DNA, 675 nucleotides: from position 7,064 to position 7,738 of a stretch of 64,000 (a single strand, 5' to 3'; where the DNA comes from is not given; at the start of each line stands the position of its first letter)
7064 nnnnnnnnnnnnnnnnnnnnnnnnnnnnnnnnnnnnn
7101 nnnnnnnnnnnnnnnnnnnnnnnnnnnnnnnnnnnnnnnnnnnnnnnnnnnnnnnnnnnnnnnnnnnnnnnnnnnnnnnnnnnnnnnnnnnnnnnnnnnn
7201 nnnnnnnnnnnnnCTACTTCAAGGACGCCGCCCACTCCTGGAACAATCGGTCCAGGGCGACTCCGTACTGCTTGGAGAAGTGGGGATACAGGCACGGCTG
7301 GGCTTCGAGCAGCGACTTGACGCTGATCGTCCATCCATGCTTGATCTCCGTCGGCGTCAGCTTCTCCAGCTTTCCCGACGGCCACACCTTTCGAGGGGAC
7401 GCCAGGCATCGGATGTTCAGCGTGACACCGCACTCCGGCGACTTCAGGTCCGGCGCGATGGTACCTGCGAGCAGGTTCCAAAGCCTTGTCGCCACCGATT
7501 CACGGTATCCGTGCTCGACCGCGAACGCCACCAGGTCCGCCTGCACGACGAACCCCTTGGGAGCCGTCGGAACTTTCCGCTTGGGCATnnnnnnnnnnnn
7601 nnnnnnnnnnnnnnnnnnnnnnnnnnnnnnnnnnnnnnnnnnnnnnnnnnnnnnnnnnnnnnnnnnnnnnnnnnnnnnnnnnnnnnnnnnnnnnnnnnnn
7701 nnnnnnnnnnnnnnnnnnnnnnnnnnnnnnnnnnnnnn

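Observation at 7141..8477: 1.3-kb GC-rich islet encoding a three-member paralogous family of unknown function between the dinB operon and tRNA-Met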

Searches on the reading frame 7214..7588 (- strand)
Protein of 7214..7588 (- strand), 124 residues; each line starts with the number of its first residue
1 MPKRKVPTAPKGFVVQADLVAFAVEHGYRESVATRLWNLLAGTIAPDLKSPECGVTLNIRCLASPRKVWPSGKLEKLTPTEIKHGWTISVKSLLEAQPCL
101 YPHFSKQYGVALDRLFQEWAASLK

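Call 6: search_protein_families(library=pfam, proteins=[window:7214-7588:-], max_evalue=1)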
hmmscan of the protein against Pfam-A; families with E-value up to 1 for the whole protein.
window:7214-7588:- (124 aa): 0 families

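Call 10: search_protein_families(library=phrogs, proteins=[window:7214-7588:-], max_evalue=1)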
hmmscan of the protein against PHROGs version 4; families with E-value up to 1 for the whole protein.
window:7214-7588:- (124 aa): 0 families

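Call 11: search_protein_families(library=ncbifam, proteins=[window:7214-7588:-], max_evalue=1)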
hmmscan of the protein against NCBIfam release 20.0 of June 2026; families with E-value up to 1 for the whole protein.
window:7214-7588:- (124 aa): 0 families

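Call 13: find_homologous_proteins(query=A2, max_evalue=0.01)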
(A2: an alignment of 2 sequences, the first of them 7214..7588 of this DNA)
Query A2 (2 sequences) (124 aa, profile of the alignment): 3 proteins with E <= 0.01 among 148 candidates.
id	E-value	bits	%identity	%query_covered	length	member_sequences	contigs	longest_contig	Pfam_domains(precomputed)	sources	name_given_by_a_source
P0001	3.5e-48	181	32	94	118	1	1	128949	-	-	-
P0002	1.6e-43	166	68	100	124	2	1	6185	-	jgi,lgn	jgi:hypothetical protein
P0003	2.0e-36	143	29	94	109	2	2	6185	-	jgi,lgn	jgi:hypothetical protein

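Call 14: find_encoding_contigs(protein=P0002, flank=10000)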
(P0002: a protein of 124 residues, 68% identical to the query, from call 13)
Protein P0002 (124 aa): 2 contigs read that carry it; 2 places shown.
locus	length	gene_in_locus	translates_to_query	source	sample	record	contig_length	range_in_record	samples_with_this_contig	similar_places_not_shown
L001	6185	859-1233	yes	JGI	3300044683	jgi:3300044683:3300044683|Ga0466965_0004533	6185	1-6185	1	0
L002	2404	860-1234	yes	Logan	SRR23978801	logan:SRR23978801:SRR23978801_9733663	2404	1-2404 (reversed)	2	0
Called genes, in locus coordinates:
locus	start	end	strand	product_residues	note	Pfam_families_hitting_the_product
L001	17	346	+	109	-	-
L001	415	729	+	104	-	-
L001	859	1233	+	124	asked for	-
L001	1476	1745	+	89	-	-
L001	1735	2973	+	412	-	PF00817:IMS, PF11799:IMS_C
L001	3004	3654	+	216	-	PF07963:N_methyl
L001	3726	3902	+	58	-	-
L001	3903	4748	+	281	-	PF01171:ATP_bind_3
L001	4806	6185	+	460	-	?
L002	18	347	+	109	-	-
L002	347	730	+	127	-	-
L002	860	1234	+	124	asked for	-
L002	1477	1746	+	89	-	-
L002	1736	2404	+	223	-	?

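Call 15: find_encoding_contigs(protein=P0003, flank=10000)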
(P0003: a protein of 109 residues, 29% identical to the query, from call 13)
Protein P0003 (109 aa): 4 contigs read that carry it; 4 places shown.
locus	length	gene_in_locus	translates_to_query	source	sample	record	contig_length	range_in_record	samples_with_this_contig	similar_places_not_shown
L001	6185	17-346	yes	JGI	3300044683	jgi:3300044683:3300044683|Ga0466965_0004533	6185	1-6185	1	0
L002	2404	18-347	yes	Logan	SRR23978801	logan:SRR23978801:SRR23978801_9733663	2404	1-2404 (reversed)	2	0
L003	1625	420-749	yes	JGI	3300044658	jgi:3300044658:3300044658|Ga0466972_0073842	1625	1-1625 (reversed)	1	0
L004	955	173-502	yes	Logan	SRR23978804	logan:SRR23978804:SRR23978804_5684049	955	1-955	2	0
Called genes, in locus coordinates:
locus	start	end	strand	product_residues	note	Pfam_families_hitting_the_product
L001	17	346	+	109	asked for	-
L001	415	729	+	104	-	-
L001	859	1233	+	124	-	-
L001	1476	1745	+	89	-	-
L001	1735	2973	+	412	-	PF00817:IMS, PF11799:IMS_C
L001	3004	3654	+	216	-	PF07963:N_methyl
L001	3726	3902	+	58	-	-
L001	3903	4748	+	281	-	PF01171:ATP_bind_3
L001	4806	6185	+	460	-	?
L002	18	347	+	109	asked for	-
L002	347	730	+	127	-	-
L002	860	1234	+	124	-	-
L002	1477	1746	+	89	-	-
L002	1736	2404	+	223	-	?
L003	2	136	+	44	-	?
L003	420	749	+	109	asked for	-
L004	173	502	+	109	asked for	-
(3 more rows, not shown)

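Call 30: search_protein_representatives(alignment_id=A3)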
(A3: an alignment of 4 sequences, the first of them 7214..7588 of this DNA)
Query: 4 sequences, 123 profile positions. Proteins with E-value up to 0.001 (for the whole library): 15; up to 1e-10: 4; up to 1e-30: 2. The best 15 are listed.
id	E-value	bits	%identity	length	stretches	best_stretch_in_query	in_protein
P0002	7.7e-61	219.9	-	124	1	1-123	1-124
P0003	1.3e-39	151.3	-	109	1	6-123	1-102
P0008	1.4e-20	89.9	-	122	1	1-122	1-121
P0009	1.1e-18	83.7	-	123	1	1-123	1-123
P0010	9.2e-10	55.0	-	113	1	11-122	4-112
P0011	5.4e-08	49.3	-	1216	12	33-55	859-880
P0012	6.5e-07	45.8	-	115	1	11-121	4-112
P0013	2.6e-06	43.8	-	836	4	23-46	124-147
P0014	4.3e-06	43.1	-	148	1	9-120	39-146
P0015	3.3e-05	40.3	-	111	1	7-121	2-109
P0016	3.3e-05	40.3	-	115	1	9-121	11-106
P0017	2.0e-04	37.7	-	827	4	30-67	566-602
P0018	2.1e-04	37.6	-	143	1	9-121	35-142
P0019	2.6e-04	37.4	-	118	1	10-120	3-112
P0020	9.4e-04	35.6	-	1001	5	80-109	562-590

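Call 36: find_homologous_proteins(query=A5, max_evalue=0.01)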
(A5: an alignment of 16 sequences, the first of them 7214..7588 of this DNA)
Query A5 (16 sequences) (124 aa, profile of the alignment): 7 proteins with E <= 0.01 among 2476 candidates.
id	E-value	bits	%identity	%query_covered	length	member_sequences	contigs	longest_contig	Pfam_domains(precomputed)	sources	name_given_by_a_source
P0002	1.6e-35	140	68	100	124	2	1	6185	-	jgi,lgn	jgi:hypothetical protein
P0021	1.1e-29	121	25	90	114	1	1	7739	-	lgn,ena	-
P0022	3.5e-27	113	27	85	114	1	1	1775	-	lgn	-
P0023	2.0e-23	101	24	86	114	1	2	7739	-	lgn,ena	-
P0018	4.3e-22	96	28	89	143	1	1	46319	-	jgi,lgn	jgi:hypothetical protein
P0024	2.5e-20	91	23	90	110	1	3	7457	-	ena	-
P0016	2.9e-17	81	36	27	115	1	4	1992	-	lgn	-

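Call 37: find_encoding_contigs(protein=P0018, flank=10000)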
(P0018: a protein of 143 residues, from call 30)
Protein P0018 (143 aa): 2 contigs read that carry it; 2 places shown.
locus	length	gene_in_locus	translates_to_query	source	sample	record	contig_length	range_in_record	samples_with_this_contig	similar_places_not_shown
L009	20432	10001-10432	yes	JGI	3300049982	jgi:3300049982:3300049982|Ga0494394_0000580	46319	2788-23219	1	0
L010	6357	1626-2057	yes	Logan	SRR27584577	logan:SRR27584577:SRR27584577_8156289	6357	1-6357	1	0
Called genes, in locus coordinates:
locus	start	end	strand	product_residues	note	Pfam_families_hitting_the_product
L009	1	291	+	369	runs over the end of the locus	PF12679:ABC2_membrane_2 (weak), PF12698:ABC2_membrane_3, PF01061:ABC2_membrane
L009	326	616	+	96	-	PF02686:GatC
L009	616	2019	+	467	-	PF01425:Amidase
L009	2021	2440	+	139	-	-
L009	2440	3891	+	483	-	PF02934:GatB_N, PF02637:GatB_Yqey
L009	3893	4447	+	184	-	PF00293:NUDIX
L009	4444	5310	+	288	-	PF00483:NTP_transferase, PF12804:NTP_transf_3 (weak)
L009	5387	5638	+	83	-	-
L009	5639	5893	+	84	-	-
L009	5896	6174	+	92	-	PF18910:DUF5665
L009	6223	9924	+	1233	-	PF02811:PHP, PF07733:DNA_pol3_alpha, PF17657:DNA_pol3_finger, PF14579:HHH_6, PF01336:tRNA_anti-codon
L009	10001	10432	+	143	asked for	-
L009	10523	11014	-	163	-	PF00588:SpoU_methylase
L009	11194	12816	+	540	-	PF00437:T2SSE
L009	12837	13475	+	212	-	-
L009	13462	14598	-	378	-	PF00390:malic, PF01262:AlaDh_PNT_C (faint), PF03949:Malic_M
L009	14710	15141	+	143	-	PF01245:Ribosomal_L19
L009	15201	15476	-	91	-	-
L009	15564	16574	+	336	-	PF01351:RNase_HII, PF02021:UPF0102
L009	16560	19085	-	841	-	PF17900:Peptidase_M1_N, PF01433:Peptidase_M1, PF11838:ERAP1_C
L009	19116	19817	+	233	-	PF07510:GmrSD_C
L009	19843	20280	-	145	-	PF00011:HSP20, PF17886:ArsA_HSP20 (weak)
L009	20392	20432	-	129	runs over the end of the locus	PF00254:FKBP_C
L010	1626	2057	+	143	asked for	-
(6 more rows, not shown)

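Call 38: find_encoding_contigs(protein=P0024, flank=10000)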
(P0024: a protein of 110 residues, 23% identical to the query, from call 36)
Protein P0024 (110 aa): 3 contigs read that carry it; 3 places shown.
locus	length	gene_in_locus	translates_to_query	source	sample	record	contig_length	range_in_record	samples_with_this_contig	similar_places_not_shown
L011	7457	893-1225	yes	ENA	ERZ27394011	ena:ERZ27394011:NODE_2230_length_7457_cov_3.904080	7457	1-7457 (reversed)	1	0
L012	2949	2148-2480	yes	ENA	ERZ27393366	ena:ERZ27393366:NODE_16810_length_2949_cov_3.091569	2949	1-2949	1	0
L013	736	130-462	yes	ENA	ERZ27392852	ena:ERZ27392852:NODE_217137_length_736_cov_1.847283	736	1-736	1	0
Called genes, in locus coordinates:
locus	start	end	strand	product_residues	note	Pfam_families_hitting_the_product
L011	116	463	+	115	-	-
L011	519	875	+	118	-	-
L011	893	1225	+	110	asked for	-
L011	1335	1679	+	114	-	-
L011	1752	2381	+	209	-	PF23894:LD_SV2 (faint), PF13599:Pentapeptide_4, PF00805:Pentapeptide (weak), PF13599:Pentapeptide_4, PF13576:Pentapeptide_3 (weak)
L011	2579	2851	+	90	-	-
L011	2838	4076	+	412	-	PF00817:IMS, PF11799:IMS_C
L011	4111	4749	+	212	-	PF07963:N_methyl (weak)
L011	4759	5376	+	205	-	PF07963:N_methyl (weak)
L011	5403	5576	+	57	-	-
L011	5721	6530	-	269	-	-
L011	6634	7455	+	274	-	?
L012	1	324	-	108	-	?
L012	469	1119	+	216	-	PF13828:DUF4190 (weak)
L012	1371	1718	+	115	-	-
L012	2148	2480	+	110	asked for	-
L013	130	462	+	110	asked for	-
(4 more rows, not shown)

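Call 52: predict_structure(alignment_id=A7)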
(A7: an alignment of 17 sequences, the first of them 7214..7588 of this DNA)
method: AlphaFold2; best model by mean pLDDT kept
length: 124 residues; sequences in the alignment: 17
mean_pLDDT: 85.4   pTM: 0.76
mean pLDDT of the five models: 85.4, 84.2, 83.8, 82.9, 81.6
residues with pLDDT >= 90: 60; 70-90: 55; 50-70: 7; < 50: 2
segments of 3 or more residues with pLDDT < 50: none
pLDDT, mean of each block of 10 residues (from residue 1): 61 91 95 92 87 86 77 72 84 92 89 94 91
secondary structure, 60 per line:
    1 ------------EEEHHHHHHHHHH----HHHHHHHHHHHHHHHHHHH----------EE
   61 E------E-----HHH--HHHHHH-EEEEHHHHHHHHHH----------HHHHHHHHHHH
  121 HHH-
elements in order: E13-15 H16-25 H30-48 E59-61 H79-84 E86-89 H90-99 H110-123

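Call 55: fold_search(model_id=the predicted structure, library=pdb)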
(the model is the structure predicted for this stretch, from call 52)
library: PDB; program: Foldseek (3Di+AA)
matches with E <= 10: 26; with E <= 0.001: 0
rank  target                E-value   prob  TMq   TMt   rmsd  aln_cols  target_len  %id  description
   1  4yrr_B                3.3e+00  0.03  0.23  0.08  14.3       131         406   12  Crystal structure of T. cruzi Histidyl-tRNA synthetase in complex with N-(quinolin-3-yl)acetamide (Chem 1691) (released 2015-08-12)
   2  8ooz_H                3.7e+00  0.08  0.22  0.07  10.9        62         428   21  Glutamine synthetase from Methermicoccus shengliensis in complex with MgATP at 2.7 A resolution (released 2024-01-24)
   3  8oow_L                3.7e+00  0.08  0.22  0.07  10.8        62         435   21  Glutamine synthetase from Methermicoccus shengliensis at a resolution of 2.64 A (released 2024-01-24)
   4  8ooz_D                4.7e+00  0.06  0.22  0.07  10.9        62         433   21  Glutamine synthetase from Methermicoccus shengliensis in complex with MgATP at 2.7 A resolution (released 2024-01-24)
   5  7ndz_D                5.0e+00  0.04  0.19  0.13   4.6        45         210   24  ThyX reconstituted with N5-carbinolamine flavin (released 2021-07-21)
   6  1kq4_D                5.3e+00  0.04  0.18  0.12   4.7        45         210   27  CRYSTAL STRUCTURE OF A THY1-COMPLEMENTING PROTEIN (TM0449) FROM THERMOTOGA MARITIMA AT 2.25 A RESOLUTION (released 2002-02-27)
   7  8ren_C                6.0e+00  0.02  0.17  0.11   5.4        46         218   26  Crystal structure of reduced ThyX (released 2025-01-01)
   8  8u0g_B                6.3e+00  0.03  0.23  0.15  10.7       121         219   15  Full-length dimer of DNA-Damage Response Protein C from Deinococcus radiodurans - Crystal form xMJ7124 (released 2023-09-06)
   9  4egq_C                6.3e+00  0.02  0.19  0.11   8.8        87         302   20  Crystal structure of D-alanine-D-alanine ligase B from Burkholderia pseudomallei (released 2012-04-11)
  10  4gte_A                6.3e+00  0.01  0.16  0.11  16.8       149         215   15  T. Maritima FDTS (E144R mutant) with FAD and Folate (released 2012-10-17)
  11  7ndz_B                6.7e+00  0.03  0.19  0.12   4.6        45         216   24  ThyX reconstituted with N5-carbinolamine flavin (released 2021-07-21)
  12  3rlf_B                6.7e+00  0.03  0.22  0.10  12.9       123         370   13  Crystal structure of the maltose-binding protein/maltose transporter complex in an outward-facing conformation bound t (released 2011-08-10)
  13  8rz6_A                7.1e+00  0.03  0.18  0.06  12.2        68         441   15  SeMet derivative structure of the condensation domain TomBC from the Tomaymycin non-ribosomal peptide synthetase (released 2024-06-26)
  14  4gtc_B                7.1e+00  0.02  0.17  0.11   5.3        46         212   26  T. Maritima FDTS (E144R mutant) plus FAD (released 2012-10-17)
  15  3szk_E                7.1e+00  0.01  0.15  0.15  15.5       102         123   13  Crystal Structure of Human metHaemoglobin Complexed with the First NEAT Domain of IsdH from Staphylococcus aureus (released 2011-09-14)
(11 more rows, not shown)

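Call 57: search_solved_structures(query=A7, max_evalue=10)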
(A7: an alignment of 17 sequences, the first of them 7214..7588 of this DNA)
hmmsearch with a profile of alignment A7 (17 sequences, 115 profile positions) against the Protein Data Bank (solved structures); distinct sequences matched with E-value up to 10: 1.
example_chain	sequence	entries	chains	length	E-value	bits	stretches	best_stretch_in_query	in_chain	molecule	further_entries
1wyd_A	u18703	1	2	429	1.7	12.1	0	27-72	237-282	hypothetical aspartyl-tRNA synthetase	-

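Call 58: search_protein_families(library=padloc, proteins=[window:7214-7588:-], max_evalue=1)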
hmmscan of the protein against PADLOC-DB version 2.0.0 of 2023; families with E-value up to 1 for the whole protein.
window:7214-7588:- (124 aa): 0 families
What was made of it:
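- On Any curated protein family (Pfam-A, NCBIfam, PHROGs, PADLOC): No family matched A, B or C at E up to 1 (calls 6, 10, 11, 58).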

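Call 62: fold_search(model_id=the predicted structure, library=viral)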
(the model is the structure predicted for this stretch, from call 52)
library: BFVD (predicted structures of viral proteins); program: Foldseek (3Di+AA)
matches with E <= 10: 73; with E <= 0.001: 0
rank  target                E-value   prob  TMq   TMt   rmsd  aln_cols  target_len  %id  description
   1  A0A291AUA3            7.2e-01  0.09  0.28  0.07  12.2       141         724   13  Uncharacterized protein [Pandoravirus dulcis]
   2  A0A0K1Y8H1            9.0e-01  0.07  0.21  0.08  11.5       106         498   19  (no name in the UniProt tables at hand)
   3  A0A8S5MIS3            1.1e+00  0.08  0.28  0.17  11.7       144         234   11  Regulatory protein [Siphoviridae sp. ctvyM23]
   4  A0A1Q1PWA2            1.9e+00  0.08  0.27  0.19  10.1       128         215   13  DNA-binding protein [Escherichia phage vB_EcoS_CEB_EC3a]
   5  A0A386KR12            2.2e+00  0.06  0.24  0.21  13.9       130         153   13  Uncharacterized protein [Microbacterium phage ValentiniPuff]
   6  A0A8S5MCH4            2.3e+00  0.20  0.23  0.32  10.6        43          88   14  Uncharacterized protein [Siphoviridae sp. ctDyb2]
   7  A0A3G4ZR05            2.9e+00  0.06  0.26  0.23   9.2       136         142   10  Uncharacterized protein [Terrestrivirus sp.]
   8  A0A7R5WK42            2.9e+00  0.06  0.28  0.18   9.3        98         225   17  Putative Bro-N domain-containing protein 9 [Diachasmimorpha longicaudata entomopoxvirus]
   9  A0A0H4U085            3.1e+00  0.10  0.32  0.43   7.0       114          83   11  (no name in the UniProt tables at hand)
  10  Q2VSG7                3.5e+00  0.06  0.30  0.20  11.5       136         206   15  Ov9 protein [Ovine gammaherpesvirus 2]
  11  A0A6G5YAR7            3.5e+00  0.03  0.23  0.19  10.0       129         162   14  (no name in the UniProt tables at hand)
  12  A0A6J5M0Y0            3.9e+00  0.04  0.23  0.22  12.0       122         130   14  Uncharacterized protein [uncultured Caudovirales phage]
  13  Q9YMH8                3.9e+00  0.04  0.22  0.14   9.1       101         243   17  Ld-bro-m [Lymantria dispar multicapsid nuclear polyhedrosis virus]
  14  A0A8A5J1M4            4.1e+00  0.09  0.22  0.07   3.1        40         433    8  (no name in the UniProt tables at hand)
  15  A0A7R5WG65            4.1e+00  0.04  0.21  0.20   6.3        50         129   12  Putative Bro-N domain-containing protein 16 [Diachasmimorpha longicaudata entomopoxvirus]
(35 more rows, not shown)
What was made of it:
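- On Any solved or viral predicted fold: C model: best PDB E 3.3, TM 0.23 (call 55); best BFVD E 0.72, TM 0.28 (call 62).
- The weak top BFVD hits include Bro-N, regulatory and DNA-binding proteins (call 62).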

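Call 67: search_protein_families(library=pfam, alignment_id=A7, max_evalue=10)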
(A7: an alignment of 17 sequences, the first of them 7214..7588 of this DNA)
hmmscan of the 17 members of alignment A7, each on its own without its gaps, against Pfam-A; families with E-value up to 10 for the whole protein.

A. member 1, window:7214-7588:- (124 aa): 0 families

B. families by the number of members that match (of 17 scanned): 5 families
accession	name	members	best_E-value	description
PF09179.16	TilS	1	0.04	TilS substrate binding domain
PF24955.1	DrmE_N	1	0.067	DrmE-like N-terminal domain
PF22001.1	MP31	1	0.14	PTEN upstream open reading frame MP31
PF19750.4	DUF6237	1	0.15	Family of unknown function (DUF6237)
PF10934.14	Sheath_initiator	1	0.19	Contractile injection system sheath initiator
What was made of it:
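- On Polymorphic-toxin immunity array: No Imm Pfam hit (calls 6, 67).
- No Pfam HTH match, even at E 10 (call 67).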
